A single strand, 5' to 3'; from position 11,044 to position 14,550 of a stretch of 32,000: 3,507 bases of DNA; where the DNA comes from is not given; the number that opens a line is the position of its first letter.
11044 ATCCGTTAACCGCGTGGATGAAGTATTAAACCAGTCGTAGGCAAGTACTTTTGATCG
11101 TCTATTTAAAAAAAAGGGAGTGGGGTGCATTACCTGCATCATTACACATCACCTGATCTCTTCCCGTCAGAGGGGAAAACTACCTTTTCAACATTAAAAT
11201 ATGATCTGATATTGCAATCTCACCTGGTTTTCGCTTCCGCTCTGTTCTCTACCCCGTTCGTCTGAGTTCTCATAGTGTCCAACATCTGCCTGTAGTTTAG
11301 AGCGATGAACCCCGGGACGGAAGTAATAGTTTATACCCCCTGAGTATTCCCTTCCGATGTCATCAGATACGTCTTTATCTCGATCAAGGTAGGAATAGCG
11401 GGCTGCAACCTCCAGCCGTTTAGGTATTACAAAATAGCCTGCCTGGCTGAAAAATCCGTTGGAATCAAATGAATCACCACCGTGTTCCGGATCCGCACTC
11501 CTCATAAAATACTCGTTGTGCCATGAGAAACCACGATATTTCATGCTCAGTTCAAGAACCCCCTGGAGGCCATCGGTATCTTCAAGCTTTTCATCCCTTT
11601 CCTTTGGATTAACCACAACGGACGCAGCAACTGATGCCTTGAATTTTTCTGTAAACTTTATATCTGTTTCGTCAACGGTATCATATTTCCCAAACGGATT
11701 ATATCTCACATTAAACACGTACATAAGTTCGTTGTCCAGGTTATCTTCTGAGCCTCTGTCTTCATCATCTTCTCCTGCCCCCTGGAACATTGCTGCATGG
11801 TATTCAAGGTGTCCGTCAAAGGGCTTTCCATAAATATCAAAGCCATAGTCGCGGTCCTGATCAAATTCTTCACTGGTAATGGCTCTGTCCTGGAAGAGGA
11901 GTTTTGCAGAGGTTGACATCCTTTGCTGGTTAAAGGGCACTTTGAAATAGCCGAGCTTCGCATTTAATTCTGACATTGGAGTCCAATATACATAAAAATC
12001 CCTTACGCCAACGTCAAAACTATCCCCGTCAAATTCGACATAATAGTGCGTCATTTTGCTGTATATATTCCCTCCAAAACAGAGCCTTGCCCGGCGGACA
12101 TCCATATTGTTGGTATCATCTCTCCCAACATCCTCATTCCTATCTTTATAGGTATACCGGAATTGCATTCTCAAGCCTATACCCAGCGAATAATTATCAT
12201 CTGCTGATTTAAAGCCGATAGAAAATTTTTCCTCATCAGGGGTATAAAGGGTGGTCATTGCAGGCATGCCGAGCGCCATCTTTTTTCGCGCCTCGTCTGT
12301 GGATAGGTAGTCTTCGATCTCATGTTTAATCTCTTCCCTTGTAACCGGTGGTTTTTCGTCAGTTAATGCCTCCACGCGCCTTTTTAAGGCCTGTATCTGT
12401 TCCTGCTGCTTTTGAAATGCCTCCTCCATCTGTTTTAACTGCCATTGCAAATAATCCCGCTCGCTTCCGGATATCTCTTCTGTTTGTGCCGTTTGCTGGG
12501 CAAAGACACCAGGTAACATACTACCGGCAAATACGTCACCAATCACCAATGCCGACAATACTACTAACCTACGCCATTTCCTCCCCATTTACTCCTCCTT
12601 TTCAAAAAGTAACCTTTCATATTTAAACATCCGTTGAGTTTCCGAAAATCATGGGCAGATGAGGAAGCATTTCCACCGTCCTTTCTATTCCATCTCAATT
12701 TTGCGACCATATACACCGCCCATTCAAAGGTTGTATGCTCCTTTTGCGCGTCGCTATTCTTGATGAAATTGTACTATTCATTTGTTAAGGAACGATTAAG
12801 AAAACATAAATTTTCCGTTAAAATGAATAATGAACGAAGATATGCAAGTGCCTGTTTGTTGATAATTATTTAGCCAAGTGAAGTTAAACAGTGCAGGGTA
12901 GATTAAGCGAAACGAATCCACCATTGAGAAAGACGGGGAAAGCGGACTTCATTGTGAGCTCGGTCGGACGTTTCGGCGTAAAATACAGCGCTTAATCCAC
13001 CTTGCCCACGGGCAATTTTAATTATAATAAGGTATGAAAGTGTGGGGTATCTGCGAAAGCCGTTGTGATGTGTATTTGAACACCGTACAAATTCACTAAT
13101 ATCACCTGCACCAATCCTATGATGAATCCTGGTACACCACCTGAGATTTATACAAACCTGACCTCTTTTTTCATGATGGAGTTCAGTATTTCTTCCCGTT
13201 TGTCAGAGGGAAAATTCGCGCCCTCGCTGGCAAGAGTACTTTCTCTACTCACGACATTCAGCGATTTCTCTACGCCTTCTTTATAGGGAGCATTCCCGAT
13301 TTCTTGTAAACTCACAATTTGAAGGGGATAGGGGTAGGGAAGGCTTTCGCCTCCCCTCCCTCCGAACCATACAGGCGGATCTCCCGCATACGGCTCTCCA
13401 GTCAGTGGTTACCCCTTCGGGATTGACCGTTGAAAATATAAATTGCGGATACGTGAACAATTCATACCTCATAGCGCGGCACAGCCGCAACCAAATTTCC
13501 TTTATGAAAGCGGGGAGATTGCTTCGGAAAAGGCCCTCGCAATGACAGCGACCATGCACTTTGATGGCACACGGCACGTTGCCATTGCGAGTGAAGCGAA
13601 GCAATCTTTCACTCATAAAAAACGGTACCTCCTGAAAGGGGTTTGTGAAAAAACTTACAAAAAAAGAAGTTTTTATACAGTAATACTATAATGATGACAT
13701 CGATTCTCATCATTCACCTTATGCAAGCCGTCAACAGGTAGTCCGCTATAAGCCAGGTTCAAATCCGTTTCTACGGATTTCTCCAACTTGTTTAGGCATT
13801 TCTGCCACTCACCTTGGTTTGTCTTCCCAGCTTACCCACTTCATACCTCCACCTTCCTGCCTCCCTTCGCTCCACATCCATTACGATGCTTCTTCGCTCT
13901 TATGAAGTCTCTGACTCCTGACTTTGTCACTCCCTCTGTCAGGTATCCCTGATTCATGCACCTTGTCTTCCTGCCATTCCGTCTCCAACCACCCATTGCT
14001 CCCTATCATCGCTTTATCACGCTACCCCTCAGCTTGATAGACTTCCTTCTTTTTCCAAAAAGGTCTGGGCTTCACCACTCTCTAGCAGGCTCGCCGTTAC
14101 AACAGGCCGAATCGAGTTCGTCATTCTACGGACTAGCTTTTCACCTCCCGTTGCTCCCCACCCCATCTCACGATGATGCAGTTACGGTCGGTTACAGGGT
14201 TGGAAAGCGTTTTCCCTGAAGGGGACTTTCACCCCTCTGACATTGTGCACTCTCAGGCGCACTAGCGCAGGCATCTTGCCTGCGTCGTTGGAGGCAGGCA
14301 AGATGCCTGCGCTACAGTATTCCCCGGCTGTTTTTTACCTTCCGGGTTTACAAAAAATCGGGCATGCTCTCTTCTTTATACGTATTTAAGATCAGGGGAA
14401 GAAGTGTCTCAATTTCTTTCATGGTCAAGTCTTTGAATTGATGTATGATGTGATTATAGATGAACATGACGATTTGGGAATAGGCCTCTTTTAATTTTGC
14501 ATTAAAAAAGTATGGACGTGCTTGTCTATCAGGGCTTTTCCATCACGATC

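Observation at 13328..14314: ORF-less group II intron lying directly against a perfect 21-bp hairpin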

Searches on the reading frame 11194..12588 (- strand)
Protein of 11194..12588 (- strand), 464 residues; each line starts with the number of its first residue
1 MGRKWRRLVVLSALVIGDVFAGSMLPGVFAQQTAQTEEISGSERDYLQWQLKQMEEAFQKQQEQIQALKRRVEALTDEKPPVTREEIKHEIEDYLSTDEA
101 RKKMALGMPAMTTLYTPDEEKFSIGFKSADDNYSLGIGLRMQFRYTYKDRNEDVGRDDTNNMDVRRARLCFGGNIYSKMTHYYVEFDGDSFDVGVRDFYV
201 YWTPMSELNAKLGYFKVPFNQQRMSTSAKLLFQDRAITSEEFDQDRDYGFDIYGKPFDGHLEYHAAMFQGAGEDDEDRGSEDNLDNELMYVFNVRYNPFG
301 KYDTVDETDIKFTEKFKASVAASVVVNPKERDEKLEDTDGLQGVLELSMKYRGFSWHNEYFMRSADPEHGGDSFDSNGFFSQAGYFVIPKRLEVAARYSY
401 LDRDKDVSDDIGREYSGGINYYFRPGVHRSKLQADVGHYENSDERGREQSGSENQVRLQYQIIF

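Call 7: search_protein_families(library=pfam, proteins=[window:11194-12588:-])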
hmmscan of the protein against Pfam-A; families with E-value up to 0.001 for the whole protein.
window:11194-12588:- (464 aa): 2 families
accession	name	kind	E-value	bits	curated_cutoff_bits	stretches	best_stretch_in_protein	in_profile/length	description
PF07396.17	Porin_O_P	-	3.9e-18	66.3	20.9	1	139-461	3-369/370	Phosphate-selective porin O and P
PF17234.7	MPM1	-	0.00086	20.1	25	0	45-121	74-143/169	Mitochondrial peculiar membrane protein 1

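Call 44: find_encoding_contigs(protein=window:11194-12588:-, flank=4000, max_places=10)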
Protein window:11194-12588:- (464 aa): 22 contigs read that carry it; 10 places shown.
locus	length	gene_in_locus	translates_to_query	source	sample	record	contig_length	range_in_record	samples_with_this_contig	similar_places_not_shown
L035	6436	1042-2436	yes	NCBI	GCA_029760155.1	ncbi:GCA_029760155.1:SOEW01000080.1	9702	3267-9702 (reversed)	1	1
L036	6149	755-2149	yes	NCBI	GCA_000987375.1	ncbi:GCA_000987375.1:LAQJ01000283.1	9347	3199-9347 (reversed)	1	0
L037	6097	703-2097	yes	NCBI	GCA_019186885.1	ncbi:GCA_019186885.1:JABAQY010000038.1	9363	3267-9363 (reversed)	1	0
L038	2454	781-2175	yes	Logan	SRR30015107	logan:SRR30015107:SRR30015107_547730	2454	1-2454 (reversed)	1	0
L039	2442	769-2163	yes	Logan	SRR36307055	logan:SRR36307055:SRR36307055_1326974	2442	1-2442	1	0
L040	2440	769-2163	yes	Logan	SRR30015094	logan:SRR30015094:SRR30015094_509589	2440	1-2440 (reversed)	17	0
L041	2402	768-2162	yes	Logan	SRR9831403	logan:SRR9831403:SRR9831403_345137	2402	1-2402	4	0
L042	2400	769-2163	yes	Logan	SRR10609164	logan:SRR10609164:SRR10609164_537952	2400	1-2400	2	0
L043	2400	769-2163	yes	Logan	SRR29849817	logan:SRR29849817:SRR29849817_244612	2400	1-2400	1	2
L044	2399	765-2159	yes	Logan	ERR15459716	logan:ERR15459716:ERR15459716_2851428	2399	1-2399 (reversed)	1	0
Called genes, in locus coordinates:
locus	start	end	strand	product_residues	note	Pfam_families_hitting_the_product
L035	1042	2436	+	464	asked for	PF07396:Porin_O_P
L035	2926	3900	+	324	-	PF12849:PBP_like_2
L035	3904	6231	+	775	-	PF24807:WD40_CDC20-Fz, PF24814:WD40_Prp19 (weak), PF23381:Beta-prop_IFT122_1st (weak), PF00528:BPD_transp_1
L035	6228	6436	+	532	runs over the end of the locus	PF00528:BPD_transp_1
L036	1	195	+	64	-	?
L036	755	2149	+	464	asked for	PF07396:Porin_O_P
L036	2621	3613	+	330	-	PF12849:PBP_like_2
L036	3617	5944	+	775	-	PF23414:Beta-prop_EML_2 (faint), PF24807:WD40_CDC20-Fz, PF24814:WD40_Prp19 (weak), PF23381:Beta-prop_IFT122_1st (weak), PF00528:BPD_transp_1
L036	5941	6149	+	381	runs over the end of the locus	-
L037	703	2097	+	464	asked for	PF07396:Porin_O_P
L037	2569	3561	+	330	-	PF12849:PBP_like_2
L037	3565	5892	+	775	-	PF24807:WD40_CDC20-Fz, PF24814:WD40_Prp19 (weak), PF23381:Beta-prop_IFT122_1st (weak), PF00528:BPD_transp_1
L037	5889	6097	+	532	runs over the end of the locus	PF00528:BPD_transp_1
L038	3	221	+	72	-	?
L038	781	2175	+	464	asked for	PF07396:Porin_O_P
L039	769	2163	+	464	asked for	PF07396:Porin_O_P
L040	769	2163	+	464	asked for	PF07396:Porin_O_P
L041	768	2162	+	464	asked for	PF07396:Porin_O_P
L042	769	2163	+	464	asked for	PF07396:Porin_O_P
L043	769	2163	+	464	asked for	PF07396:Porin_O_P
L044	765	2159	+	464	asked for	PF07396:Porin_O_P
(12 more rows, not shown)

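Call 94: find_homologous_proteins(query=window:11194-12588:-, max_evalue=1e-60)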
Query window:11194-12588:- (464 aa): 136 proteins with E <= 1e-60 among 3826 candidates; the best 120 are listed.
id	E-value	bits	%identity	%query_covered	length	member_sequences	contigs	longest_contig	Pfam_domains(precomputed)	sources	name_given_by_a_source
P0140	2.2e-256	869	76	100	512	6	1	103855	PF07396.18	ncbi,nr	ncbi:MAG: porin [Candidatus Brocadia sp. WS118]|nr:MAG: porin [Candidatus Brocadia sp. WS118]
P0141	1.8e-255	866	76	100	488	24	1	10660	PF07396.18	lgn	-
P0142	4.5e-245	832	76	100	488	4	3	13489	PF07396.18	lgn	-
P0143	4.0e-244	829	79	100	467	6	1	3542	PF07396.18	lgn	-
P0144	1.1e-243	827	77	100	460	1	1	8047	PF07396.18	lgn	-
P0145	1.2e-240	817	77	100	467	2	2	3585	PF07396.18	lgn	-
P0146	1.3e-239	814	76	100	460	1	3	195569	PF07396.18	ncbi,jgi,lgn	ncbi:MAG: porin [Candidatus Brocadia sp.]|jgi:hypothetical protein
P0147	2.8e-239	813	76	100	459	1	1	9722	PF07396.18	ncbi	ncbi:MAG: porin [Candidatus Brocadia sp.]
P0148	1.2e-238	811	73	100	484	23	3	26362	PF07396.18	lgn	-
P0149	1.3e-234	797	71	99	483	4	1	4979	PF07396.18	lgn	-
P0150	6.2e-231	785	74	100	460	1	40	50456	PF07396.18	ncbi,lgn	-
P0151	2.2e-228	777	73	100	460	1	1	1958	PF07396.18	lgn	-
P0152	1.3e-224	764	72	100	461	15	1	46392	PF07396.18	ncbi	-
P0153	1.7e-224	764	72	100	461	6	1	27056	PF07396.18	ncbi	-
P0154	7.7e-219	745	69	100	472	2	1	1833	PF07396.18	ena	-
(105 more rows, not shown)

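Call 95: find_encoding_contigs(protein=P0140, flank=4000, max_places=2)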
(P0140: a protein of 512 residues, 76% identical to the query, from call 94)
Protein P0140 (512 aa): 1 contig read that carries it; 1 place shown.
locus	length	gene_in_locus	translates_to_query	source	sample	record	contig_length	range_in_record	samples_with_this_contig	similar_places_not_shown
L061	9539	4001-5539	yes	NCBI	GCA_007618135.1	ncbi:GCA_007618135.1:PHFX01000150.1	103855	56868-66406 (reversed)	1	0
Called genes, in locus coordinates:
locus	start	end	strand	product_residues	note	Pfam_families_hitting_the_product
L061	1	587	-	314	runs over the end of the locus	PF01699:Na_Ca_ex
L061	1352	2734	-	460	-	PF21799:MurD-like_N, PF08245:Mur_ligase_M, PF02875:Mur_ligase_C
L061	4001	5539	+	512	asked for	PF07396:Porin_O_P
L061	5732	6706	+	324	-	PF12849:PBP_like_2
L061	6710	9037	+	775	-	PF23414:Beta-prop_EML_2 (faint), PF24807:WD40_CDC20-Fz, PF24814:WD40_Prp19, PF25174:Beta-prop_THOC3 (weak), PF25175:Beta-prop_WDR5 (weak), PF23381:Beta-prop_IFT122_1st (weak), PF00528:BPD_transp_1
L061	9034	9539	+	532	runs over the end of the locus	PF00528:BPD_transp_1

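Call 96: find_encoding_contigs(protein=P0146, flank=4000, max_places=2)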
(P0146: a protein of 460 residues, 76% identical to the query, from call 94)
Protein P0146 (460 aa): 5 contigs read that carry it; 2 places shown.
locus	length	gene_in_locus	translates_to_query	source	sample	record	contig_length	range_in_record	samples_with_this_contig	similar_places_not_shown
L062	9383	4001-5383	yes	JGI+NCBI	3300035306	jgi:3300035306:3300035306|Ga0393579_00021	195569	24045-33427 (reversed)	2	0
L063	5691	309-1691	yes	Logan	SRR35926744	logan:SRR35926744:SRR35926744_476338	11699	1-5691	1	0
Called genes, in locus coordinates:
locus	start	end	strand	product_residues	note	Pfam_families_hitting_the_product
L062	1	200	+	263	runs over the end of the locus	-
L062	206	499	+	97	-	-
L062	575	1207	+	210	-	-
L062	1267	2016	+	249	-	-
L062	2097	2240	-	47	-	-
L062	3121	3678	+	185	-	PF00027:cNMP_binding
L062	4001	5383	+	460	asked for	PF07396:Porin_O_P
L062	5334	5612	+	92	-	-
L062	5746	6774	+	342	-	PF12849:PBP_like_2, PF12727:PBP_like (faint)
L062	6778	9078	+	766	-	PF25174:Beta-prop_THOC3 (faint), PF23414:Beta-prop_EML_2 (faint), PF25173:Beta-prop_WDR3_1st (faint), PF24807:WD40_CDC20-Fz, PF24814:WD40_Prp19 (weak), PF25175:Beta-prop_WDR5 (weak), PF23381:Beta-prop_IFT122_1st (weak), PF00528:BPD_transp_1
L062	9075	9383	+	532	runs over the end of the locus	PF00528:BPD_transp_1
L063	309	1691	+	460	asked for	PF07396:Porin_O_P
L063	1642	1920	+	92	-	-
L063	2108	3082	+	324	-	PF12849:PBP_like_2, PF12727:PBP_like (faint)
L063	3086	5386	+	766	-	PF25174:Beta-prop_THOC3 (faint), PF23414:Beta-prop_EML_2 (faint), PF25173:Beta-prop_WDR3_1st (faint), PF24807:WD40_CDC20-Fz, PF24814:WD40_Prp19 (weak), PF25175:Beta-prop_WDR5 (weak), PF23381:Beta-prop_IFT122_1st (weak), PF00528:BPD_transp_1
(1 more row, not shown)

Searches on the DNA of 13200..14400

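Call 25: search_rna_families(source=window, start=13200, end=14400, threshold=evalue, max_evalue=10, show_alignments=4)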
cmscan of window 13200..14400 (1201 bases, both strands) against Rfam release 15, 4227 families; matches with E-value up to 10: 14.
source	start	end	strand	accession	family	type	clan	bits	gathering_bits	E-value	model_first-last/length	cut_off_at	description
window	13328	13398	-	RF00029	Intron_gpII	Intron;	-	51.5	40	6.1e-09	1-77/77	no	Group II catalytic intron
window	14006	14177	-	RF02001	group-II-D1D4-3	Intron;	CL00102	30.6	32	0.00043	1-170/170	no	Group II catalytic intron D1-D4-3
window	13929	13970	+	RF04333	Plastid-ycf3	Intron;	-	27.5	55.2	0.00041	1-47/47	no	Plastid-ycf3 group II-D1 intron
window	14267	14310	+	RF03293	mir-4672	Gene; miRNA;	-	21.6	98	0.26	1-81/81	no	mir-4672 microRNA precursor family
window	14261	14317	+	RF00878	mir-456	Gene; miRNA;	-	20.6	58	0.2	1-73/73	no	mir-456 microRNA precursor family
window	14260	14317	+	RF03668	mir-1788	Gene; miRNA;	-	20.3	57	0.17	1-77/77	no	mir-1788 microRNA precursor family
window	13862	13958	-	RF01998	group-II-D1D4-1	Intron;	CL00102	17.9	35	1.6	1-84/84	no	Group II catalytic intron D1-D4-1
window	14262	14317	+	RF04146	mir-4742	Gene; miRNA;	-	17.9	85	4.1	1-85/85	no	mir-4742 microRNA precursor family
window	14260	14316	-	RF00878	mir-456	Gene; miRNA;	-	17.3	58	1.6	1-73/73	no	mir-456 microRNA precursor family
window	13686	13783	+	RF02144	rsmX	Gene;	CL00106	16.3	56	2.6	1-114/114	no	rsmX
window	13361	13398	-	RF04357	Plastid-ndhA-ndhB-2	Intron;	CL00155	15.7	53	2.9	1-41/41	no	Plastid-ndhA-ndhB-2 group II-D5 intron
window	13313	13373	-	RF01918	mir-1249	Gene; miRNA;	-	14.5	83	9.5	1-75/75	no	mir-1249 microRNA precursor family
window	14263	14314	+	RF02901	AaHKsRNA41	Gene; sRNA;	-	11.6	97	9.8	20-83/187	no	Aggregatibacter sRNA 41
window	13237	13352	+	RF01946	KCNQ1OT1_1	Gene; lncRNA;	-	6.7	70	3.8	345-464/464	no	KCNQ1 overlapping transcript 1 conserved region 1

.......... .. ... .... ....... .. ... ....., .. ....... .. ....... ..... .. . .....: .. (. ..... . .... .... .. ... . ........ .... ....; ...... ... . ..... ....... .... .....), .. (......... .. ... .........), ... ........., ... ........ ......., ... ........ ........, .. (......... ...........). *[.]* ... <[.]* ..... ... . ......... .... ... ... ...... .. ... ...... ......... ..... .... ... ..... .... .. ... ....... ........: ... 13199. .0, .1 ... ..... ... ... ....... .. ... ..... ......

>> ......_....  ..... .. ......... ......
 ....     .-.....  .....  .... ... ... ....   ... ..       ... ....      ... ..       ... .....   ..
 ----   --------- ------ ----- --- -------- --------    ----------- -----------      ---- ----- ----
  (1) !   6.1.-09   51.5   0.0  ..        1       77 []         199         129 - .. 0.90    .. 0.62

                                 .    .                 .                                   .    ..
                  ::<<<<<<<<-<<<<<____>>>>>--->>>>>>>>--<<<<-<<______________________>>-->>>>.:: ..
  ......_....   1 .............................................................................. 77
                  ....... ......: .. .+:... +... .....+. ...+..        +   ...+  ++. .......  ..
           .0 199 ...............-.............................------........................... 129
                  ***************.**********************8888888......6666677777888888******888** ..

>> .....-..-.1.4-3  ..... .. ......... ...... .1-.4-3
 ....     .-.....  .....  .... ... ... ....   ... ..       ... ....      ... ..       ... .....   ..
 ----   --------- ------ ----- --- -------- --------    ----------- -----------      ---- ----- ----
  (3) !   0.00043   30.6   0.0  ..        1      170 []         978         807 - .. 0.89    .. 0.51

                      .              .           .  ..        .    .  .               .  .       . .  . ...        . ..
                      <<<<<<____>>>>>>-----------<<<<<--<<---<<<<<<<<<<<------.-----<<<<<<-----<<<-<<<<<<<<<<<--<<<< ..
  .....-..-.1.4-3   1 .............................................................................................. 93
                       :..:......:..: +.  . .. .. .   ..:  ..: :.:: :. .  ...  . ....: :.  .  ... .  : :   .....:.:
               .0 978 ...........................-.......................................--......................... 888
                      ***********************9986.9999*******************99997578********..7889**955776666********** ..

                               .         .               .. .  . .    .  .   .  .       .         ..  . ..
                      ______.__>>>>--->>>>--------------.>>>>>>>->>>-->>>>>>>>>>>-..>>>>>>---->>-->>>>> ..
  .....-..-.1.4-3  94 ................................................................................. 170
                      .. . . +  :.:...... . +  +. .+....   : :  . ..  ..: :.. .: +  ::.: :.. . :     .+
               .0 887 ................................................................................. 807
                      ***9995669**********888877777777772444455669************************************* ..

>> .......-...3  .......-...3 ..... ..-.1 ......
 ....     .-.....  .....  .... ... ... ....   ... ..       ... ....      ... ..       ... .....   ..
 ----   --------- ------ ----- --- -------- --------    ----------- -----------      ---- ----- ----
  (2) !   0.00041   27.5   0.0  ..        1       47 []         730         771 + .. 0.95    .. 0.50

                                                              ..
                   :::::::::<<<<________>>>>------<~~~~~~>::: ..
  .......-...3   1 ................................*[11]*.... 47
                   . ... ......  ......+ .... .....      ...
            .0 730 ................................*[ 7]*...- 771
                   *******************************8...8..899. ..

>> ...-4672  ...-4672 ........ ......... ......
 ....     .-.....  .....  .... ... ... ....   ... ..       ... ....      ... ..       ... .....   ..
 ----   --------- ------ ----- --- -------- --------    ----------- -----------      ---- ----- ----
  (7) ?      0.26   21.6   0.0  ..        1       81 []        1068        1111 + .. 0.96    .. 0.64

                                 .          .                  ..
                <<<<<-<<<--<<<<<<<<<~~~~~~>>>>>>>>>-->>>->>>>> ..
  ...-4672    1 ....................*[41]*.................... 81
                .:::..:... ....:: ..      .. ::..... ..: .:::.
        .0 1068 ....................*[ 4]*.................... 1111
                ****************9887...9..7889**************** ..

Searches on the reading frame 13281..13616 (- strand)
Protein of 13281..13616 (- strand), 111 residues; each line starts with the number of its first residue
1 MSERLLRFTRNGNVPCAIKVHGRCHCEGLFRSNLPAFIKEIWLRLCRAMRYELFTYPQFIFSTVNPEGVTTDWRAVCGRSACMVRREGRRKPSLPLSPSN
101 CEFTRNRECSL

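Call 7: search_protein_families(library=pfam, proteins=[window:13281-13616:-])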
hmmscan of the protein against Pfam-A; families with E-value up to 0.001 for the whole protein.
window:13281-13616:- (111 aa): 0 families

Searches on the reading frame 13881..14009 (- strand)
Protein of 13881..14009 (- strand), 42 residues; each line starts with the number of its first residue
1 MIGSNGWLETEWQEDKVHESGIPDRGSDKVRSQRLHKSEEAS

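Call 53: find_encoding_contigs(protein=window:13881-14009:-, flank=3000, max_places=10)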
Protein window:13881-14009:- (42 aa): no gene with exactly this product is on record in the collection.
